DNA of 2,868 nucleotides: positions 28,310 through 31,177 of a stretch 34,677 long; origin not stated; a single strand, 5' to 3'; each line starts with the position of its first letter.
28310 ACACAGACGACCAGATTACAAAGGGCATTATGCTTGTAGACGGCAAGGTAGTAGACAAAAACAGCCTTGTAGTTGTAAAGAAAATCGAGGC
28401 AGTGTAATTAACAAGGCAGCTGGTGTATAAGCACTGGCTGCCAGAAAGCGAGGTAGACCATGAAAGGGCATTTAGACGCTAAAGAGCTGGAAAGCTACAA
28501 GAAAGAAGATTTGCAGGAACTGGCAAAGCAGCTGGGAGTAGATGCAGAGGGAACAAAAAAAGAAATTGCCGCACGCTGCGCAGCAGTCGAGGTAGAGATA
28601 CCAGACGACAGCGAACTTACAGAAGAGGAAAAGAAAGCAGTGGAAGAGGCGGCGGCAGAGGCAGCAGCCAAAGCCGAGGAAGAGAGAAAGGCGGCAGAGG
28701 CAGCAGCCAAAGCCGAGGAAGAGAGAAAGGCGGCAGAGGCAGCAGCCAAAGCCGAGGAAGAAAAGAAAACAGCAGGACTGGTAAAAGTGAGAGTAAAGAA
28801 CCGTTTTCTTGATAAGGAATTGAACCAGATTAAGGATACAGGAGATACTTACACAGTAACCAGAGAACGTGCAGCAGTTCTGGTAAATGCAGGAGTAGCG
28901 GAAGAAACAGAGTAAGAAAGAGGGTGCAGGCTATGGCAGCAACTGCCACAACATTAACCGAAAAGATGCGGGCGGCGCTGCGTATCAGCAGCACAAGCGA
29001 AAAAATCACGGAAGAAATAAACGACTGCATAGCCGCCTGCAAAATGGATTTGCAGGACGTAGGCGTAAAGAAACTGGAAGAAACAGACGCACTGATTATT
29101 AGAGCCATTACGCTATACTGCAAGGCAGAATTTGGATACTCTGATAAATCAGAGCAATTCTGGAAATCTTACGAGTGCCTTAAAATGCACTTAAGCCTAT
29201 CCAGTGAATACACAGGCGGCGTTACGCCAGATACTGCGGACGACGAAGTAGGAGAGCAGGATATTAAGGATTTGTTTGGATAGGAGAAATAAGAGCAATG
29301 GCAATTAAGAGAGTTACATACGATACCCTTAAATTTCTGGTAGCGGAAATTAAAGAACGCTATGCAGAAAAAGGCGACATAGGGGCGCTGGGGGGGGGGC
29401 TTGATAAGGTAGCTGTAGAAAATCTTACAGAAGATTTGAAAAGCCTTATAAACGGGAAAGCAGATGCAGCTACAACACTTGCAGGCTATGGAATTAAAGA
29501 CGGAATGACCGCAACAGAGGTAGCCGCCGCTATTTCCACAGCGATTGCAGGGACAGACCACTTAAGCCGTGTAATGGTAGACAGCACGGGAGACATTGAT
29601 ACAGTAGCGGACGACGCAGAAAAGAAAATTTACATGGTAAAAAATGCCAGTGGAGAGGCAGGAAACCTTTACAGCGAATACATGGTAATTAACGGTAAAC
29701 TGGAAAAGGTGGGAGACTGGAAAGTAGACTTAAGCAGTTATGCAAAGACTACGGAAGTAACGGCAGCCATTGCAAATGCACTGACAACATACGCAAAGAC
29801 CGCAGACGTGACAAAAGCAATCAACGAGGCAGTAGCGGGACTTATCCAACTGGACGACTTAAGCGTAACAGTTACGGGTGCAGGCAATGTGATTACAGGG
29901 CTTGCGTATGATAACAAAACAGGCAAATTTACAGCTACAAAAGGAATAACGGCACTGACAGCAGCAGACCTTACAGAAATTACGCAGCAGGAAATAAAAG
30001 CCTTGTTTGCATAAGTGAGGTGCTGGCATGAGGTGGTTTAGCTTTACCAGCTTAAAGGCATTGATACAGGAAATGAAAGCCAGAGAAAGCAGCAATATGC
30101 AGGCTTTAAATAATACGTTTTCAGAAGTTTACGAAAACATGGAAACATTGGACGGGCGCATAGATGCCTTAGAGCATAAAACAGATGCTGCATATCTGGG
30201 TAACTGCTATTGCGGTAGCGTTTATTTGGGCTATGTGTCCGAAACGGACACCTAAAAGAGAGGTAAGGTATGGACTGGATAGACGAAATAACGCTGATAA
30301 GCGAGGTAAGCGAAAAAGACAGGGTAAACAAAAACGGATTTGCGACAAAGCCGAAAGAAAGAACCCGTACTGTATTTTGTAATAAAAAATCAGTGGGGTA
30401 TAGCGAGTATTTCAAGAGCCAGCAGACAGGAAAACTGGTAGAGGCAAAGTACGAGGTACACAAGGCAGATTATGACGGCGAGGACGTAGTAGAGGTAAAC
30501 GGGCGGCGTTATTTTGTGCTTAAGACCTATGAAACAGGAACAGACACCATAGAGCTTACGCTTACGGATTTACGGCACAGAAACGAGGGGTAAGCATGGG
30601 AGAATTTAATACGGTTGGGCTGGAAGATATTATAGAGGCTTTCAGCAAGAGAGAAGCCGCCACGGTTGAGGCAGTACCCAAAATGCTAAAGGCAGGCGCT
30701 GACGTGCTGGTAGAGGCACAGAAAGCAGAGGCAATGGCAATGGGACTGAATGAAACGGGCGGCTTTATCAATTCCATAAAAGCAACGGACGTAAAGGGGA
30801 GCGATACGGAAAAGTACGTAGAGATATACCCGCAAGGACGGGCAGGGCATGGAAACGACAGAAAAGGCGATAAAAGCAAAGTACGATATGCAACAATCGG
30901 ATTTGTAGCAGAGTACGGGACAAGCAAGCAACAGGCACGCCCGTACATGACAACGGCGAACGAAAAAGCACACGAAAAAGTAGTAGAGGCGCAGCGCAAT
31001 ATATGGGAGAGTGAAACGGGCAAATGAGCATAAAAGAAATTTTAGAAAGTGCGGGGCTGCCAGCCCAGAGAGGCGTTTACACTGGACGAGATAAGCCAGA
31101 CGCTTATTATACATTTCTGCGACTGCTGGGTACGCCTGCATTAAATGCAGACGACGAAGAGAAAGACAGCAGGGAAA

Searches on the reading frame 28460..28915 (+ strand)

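Call 30: search_protein_families(library=pfam, proteins=[window:28460-28915:+], max_evalue=0.01)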
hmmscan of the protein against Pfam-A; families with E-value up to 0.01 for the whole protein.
window:28460-28915:+ (151 aa): 2 families
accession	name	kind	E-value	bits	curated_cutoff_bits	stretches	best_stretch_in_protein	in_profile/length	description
PF18953.6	SAP_new25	-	7.1e-06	26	26.3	1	13-41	8-36/51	SAP domain-containing new25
PF02037.33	SAP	-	0.0035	17.4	23.9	1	10-39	2-31/37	SAP domain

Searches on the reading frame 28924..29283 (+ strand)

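Call 30: search_protein_families(library=pfam, proteins=[window:28924-29283:+], max_evalue=0.01)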
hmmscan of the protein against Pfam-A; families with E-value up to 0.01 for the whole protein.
window:28924-29283:+ (119 aa): 1 family
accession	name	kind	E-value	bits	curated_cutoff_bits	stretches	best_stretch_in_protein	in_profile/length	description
PF24829.1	Phage_connect_2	-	2e-11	44.5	24.3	1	14-97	4-105/105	Phage connector protein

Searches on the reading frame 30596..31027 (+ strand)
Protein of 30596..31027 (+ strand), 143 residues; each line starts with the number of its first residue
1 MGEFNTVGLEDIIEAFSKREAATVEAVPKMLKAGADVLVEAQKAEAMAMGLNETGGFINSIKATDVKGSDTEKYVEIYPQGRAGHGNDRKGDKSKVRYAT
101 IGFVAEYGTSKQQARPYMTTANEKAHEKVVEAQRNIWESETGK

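Call 30: search_protein_families(library=pfam, proteins=[window:30596-31027:+], max_evalue=0.01)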
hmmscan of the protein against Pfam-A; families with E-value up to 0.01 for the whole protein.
window:30596-31027:+ (143 aa): 1 family
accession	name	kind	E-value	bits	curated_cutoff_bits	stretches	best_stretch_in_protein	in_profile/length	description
PF04883.17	HK97-gp10_like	-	0.008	17.6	21.4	0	11-82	2-70/78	Bacteriophage HK97-gp10, putative tail-component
